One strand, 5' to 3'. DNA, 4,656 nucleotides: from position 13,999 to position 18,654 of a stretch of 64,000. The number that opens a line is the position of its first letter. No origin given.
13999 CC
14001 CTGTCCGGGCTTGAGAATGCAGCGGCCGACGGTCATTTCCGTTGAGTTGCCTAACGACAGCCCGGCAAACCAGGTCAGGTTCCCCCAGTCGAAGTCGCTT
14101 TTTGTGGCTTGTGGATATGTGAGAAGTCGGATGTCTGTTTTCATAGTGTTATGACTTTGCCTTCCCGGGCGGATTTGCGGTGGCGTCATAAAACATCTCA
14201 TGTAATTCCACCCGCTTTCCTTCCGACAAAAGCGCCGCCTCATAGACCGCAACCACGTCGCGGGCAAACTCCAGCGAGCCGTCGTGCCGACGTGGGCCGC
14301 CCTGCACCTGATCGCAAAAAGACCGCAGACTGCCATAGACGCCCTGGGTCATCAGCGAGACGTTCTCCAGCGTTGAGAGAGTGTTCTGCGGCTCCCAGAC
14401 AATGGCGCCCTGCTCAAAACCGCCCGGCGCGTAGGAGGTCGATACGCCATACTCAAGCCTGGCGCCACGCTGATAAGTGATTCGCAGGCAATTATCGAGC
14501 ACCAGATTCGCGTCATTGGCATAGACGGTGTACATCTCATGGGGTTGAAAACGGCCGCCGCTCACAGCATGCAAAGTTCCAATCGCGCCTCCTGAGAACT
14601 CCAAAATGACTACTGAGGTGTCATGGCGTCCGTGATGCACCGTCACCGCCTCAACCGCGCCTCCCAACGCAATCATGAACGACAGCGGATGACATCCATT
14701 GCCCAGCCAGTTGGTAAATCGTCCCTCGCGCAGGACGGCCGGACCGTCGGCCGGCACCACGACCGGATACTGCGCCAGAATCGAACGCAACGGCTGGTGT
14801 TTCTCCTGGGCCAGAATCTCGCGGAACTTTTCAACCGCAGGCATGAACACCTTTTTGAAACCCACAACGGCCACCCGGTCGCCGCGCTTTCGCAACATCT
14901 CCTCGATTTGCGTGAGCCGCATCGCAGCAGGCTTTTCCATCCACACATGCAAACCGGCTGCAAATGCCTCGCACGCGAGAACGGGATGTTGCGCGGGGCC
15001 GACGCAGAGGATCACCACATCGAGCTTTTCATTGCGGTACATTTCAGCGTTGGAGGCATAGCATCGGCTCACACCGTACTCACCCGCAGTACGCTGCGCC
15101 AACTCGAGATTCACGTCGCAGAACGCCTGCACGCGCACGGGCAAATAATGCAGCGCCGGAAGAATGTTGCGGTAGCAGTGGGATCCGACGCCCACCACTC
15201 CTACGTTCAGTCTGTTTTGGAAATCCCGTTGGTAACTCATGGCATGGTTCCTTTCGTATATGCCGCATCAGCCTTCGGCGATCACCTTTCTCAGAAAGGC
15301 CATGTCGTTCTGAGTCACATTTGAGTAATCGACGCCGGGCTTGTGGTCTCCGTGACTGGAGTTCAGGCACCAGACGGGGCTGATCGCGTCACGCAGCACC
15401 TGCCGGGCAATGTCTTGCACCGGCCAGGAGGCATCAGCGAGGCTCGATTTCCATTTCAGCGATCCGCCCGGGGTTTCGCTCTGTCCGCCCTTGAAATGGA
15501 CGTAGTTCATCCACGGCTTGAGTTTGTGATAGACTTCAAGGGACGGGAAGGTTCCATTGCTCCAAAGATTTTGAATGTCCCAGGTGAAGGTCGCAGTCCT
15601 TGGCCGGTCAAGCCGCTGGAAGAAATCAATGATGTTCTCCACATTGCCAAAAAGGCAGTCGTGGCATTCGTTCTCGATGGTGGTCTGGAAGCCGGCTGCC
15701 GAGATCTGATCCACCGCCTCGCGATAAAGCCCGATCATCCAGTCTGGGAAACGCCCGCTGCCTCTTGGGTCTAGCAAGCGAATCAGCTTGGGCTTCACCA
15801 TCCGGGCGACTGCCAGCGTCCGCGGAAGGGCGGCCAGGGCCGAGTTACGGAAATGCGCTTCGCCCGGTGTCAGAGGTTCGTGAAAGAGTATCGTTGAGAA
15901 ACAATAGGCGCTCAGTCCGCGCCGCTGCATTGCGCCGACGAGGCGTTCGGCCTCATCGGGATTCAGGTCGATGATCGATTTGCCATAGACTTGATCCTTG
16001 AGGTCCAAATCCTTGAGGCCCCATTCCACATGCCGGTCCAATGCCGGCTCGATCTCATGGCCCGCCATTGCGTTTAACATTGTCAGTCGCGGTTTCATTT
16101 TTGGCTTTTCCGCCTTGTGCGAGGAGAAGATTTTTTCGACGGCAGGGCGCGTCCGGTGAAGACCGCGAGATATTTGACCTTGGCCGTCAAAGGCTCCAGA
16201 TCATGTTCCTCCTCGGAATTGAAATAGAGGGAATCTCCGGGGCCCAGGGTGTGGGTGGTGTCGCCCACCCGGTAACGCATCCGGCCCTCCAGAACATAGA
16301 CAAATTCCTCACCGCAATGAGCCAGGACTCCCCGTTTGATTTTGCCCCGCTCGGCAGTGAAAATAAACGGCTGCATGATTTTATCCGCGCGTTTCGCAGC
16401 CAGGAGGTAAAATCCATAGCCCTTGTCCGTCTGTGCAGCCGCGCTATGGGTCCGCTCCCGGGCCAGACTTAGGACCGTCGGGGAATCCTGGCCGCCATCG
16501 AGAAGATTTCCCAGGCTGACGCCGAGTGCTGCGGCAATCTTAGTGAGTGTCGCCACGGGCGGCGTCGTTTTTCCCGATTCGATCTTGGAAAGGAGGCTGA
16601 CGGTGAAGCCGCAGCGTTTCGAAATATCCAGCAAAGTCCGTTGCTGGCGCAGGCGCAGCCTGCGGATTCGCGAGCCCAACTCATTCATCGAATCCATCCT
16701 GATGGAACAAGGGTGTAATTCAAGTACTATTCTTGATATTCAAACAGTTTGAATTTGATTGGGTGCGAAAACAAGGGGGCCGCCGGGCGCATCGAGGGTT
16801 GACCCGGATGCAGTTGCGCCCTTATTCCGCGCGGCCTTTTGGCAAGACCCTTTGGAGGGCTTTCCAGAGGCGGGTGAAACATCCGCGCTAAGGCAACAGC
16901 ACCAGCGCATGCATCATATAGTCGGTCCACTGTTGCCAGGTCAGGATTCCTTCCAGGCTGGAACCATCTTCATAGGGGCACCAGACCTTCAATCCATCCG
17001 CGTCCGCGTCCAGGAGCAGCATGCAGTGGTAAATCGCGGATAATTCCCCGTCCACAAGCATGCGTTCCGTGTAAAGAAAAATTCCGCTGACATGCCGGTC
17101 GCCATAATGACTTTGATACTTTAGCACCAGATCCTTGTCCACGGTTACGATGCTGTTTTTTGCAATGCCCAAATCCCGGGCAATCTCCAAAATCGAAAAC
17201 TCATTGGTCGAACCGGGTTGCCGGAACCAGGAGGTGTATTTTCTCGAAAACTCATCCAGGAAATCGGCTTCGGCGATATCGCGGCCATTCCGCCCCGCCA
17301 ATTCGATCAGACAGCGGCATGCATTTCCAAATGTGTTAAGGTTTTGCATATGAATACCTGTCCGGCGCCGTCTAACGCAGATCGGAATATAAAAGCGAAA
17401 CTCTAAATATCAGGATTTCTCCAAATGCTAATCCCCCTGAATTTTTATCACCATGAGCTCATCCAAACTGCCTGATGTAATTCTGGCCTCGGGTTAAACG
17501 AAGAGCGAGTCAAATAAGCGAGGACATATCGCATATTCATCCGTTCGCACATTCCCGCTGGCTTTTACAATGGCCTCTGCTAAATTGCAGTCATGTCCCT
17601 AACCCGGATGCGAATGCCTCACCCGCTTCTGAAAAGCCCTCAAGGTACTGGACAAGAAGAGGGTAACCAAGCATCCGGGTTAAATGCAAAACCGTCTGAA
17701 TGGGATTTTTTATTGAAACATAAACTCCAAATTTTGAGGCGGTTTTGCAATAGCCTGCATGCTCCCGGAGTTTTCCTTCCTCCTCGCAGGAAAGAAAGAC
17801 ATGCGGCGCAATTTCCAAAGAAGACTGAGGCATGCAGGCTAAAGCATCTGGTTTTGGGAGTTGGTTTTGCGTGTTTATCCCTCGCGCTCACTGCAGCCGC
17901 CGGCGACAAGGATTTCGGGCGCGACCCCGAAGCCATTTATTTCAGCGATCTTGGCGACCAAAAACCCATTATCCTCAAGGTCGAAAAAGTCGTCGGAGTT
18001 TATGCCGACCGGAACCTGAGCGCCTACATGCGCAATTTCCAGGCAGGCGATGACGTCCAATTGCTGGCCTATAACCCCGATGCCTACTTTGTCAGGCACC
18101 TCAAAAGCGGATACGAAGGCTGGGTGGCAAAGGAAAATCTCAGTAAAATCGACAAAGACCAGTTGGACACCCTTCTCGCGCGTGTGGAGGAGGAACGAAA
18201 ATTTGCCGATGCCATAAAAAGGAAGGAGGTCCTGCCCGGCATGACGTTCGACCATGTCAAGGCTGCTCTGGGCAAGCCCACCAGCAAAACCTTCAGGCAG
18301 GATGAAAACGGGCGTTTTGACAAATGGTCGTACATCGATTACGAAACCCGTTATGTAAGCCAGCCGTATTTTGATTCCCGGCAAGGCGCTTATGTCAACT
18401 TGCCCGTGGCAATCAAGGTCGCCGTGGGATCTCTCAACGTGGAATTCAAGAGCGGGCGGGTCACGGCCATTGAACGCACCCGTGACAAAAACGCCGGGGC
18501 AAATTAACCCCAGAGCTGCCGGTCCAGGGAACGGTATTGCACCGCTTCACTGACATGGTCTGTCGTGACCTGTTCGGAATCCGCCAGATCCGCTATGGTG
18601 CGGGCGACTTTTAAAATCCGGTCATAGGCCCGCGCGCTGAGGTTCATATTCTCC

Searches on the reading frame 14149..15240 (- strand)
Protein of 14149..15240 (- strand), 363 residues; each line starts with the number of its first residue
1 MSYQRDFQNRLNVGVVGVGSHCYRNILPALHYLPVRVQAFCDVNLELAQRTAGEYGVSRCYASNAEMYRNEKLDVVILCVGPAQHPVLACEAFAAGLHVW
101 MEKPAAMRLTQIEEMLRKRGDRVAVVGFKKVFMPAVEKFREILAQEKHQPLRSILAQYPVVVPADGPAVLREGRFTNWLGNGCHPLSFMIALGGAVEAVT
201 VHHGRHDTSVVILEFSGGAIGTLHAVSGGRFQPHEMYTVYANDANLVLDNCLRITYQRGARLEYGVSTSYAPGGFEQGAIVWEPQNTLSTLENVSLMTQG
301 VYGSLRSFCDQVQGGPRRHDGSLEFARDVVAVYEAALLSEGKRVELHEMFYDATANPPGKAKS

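Call 81: search_protein_families(library=pfam, proteins=[window:14149-15240:-], max_evalue=0.00001)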
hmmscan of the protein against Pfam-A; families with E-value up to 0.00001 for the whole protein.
window:14149-15240:- (363 aa): 1 family
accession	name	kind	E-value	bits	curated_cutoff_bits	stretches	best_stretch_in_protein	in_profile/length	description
PF01408.29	GFO_IDH_MocA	-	1.2e-15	58.7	24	1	11-117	1-107/120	Oxidoreductase family, NAD-binding Rossmann fold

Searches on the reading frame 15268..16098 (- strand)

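Call 81: search_protein_families(library=pfam, proteins=[window:15268-16098:-], max_evalue=0.00001)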
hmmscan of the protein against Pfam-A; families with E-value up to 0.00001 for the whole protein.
window:15268-16098:- (276 aa): 1 family
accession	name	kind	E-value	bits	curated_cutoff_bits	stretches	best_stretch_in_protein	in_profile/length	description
PF01261.30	AP_endonuc_2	-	5.8e-08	33.2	31.1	1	42-209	22-192/249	Xylose isomerase-like TIM barrel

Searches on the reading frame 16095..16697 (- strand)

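Call 19: search_protein_families(library=pfam, proteins=[window:16095-16697:-])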
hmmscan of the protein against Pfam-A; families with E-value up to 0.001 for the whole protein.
window:16095-16697:- (200 aa): 7 families
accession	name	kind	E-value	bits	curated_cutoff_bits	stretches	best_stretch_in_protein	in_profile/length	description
PF07883.17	Cupin_2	-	1.4e-12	47.6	27.2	1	118-174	8-64/70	Cupin domain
PF01381.28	HTH_3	-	5.2e-12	46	23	1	11-63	1-53/55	Helix-turn-helix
PF13560.12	HTH_31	-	2.8e-11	44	27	1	6-61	1-57/64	Helix-turn-helix domain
PF12844.13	HTH_19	-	1.4e-08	34.9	30.2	1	8-68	1-61/64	Helix-turn-helix domain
PF02311.25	AraC_binding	-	6.8e-07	29.5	21.1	1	130-170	24-64/135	AraC-like ligand binding domain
PF05899.18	Cupin_3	-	8.9e-06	25.8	23.5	1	130-165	26-62/74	EutQ-like cupin domain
PF13443.12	HTH_26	-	1.9e-05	25.2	22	1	16-67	8-59/63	Cro/C1-type HTH DNA-binding domain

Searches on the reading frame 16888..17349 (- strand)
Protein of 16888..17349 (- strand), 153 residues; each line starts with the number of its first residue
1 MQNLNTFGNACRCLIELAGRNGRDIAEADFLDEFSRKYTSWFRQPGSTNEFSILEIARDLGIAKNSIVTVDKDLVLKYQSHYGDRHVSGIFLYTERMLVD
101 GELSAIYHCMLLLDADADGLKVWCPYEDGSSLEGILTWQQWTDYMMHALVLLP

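Call 19: search_protein_families(library=pfam, proteins=[window:16888-17349:-])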
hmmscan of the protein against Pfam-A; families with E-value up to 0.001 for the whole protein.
window:16888-17349:- (153 aa): 0 families

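Call 37: find_homologous_proteins(query=window:16888-17349:-, max_evalue=1e-10)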
Query window:16888-17349:- (153 aa): 3 proteins with E <= 1e-10 among 71 candidates.
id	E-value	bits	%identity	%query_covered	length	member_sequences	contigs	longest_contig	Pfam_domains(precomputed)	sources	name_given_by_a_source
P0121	1.4e-93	329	94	100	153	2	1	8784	-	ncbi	-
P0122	1.0e-58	216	62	100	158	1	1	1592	-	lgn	-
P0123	4.0e-53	198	59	100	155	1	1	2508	-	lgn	-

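Call 38: find_encoding_contigs(protein=P0121, flank=10000, max_places=4)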
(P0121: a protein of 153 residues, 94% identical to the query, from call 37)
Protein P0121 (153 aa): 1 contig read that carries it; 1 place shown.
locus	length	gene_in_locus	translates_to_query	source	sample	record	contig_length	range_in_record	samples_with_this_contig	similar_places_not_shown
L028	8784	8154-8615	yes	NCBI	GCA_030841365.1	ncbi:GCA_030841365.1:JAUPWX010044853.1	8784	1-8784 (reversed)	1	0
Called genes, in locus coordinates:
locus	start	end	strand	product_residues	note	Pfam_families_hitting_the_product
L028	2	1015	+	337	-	?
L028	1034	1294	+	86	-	PF00886:Ribosomal_S16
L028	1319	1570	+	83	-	PF13083:KH_KhpA-B, PF00013:KH_1 (weak)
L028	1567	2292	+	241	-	PF01746:tRNA_m1G_MT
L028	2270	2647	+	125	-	PF01245:Ribosomal_L19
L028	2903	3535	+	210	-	PF01351:RNase_HII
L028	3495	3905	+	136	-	PF02021:UPF0102, PF08378:NERD (weak)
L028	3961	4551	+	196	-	PF05635:23S_rRNA_IVP (faint)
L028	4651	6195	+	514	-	PF13541:ChlI, PF01078:Mg_chelatase, PF07728:AAA_5, PF00493:MCM (weak), PF13335:Mg_chelatase_C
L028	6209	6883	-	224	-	-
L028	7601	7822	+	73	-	-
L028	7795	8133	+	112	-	PF02452:PemK_toxin (weak)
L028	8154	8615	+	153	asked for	-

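Call 39: find_encoding_contigs(protein=P0123, flank=10000, max_places=4)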
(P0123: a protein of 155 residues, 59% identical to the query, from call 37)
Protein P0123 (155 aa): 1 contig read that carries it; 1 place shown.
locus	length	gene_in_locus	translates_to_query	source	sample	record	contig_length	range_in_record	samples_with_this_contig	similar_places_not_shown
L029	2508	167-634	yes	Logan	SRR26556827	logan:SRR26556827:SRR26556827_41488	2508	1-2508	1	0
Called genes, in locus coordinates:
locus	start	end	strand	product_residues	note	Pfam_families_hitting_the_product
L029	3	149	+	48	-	?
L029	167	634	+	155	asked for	-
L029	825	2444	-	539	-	-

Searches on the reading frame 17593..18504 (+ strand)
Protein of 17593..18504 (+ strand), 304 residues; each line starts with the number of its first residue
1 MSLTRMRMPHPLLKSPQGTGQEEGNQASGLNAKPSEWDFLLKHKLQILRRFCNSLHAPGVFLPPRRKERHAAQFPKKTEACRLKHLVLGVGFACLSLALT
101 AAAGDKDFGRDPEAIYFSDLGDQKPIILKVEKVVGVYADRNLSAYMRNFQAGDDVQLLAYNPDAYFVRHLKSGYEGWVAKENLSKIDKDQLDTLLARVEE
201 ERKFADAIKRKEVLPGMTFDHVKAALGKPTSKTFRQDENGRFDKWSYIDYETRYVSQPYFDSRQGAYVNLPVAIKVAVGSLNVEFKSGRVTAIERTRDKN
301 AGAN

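Call 68: list_cluster_members(proteins=[window:17593-18504:+, window:17608-18504:+, window:17614-18504:+, window:17854-18504:+, window:39666-40424:+, window:42896-44296:+])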
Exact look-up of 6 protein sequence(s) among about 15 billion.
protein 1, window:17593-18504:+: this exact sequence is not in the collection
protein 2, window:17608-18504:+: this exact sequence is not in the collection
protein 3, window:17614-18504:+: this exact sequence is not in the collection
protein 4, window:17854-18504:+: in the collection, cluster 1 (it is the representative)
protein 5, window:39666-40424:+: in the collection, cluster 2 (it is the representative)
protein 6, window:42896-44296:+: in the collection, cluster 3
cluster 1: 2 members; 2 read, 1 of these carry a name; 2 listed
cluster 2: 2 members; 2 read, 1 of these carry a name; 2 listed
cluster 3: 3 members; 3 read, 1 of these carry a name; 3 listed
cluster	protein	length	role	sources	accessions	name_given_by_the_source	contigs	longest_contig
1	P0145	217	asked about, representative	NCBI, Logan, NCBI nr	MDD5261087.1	MAG: hypothetical protein PHD76_04485 [Methylacidiphilales bacterium] | hypothetical protein [Candidatus Methylacidiphilales bacterium]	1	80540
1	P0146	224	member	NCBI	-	-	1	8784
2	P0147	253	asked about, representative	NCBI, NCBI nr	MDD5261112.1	MAG: TraR/DksA C4-type zinc finger protein [Methylacidiphilales bacterium] | TraR/DksA C4-type zinc finger protein [Candidatus Methylacidiphilales bacterium]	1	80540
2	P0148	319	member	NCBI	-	-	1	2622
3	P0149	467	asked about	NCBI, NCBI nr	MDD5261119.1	MAG: UDP-N-acetylmuramate:L-alanyl-gamma-D-glutamyl-meso-diaminopimelate ligase ... | UDP-N-acetylmuramate:L-alanyl-gamma-D-glutamyl-meso-diaminopimelate ligase [Candidatus ...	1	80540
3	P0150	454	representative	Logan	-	-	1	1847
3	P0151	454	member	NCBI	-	-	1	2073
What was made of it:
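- Closest known: RPE. Different: Here PGAP calls the gene from a start downstream of the insertion (call 68), and the in-frame state could be chance: 2 of 6 frames are open and the length has a 1-in-3 chance of being a multiple of three.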

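Call 69: find_encoding_contigs(protein=P0148, flank=10000, max_places=3)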
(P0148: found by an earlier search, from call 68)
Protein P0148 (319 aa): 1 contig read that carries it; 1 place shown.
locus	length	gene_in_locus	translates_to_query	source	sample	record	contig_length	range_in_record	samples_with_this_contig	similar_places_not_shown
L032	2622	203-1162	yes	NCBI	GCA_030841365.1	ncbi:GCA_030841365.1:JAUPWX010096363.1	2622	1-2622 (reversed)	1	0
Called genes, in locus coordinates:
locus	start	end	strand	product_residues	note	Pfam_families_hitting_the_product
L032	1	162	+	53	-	?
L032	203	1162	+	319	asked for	PF01258:zf-dskA_traR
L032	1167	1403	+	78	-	PF01084:Ribosomal_S18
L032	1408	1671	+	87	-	PF00830:Ribosomal_L28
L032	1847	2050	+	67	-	-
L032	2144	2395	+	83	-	-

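Call 70: find_encoding_contigs(protein=P0151, flank=10000, max_places=3)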
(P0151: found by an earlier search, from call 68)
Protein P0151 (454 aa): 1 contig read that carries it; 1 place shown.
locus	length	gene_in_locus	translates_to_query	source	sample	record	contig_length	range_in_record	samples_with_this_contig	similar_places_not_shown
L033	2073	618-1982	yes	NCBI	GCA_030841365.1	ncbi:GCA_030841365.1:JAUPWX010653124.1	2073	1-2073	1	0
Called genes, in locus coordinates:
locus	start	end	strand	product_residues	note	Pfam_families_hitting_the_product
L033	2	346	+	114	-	?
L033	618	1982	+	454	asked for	PF01225:Mur_ligase, PF08245:Mur_ligase_M, PF02875:Mur_ligase_C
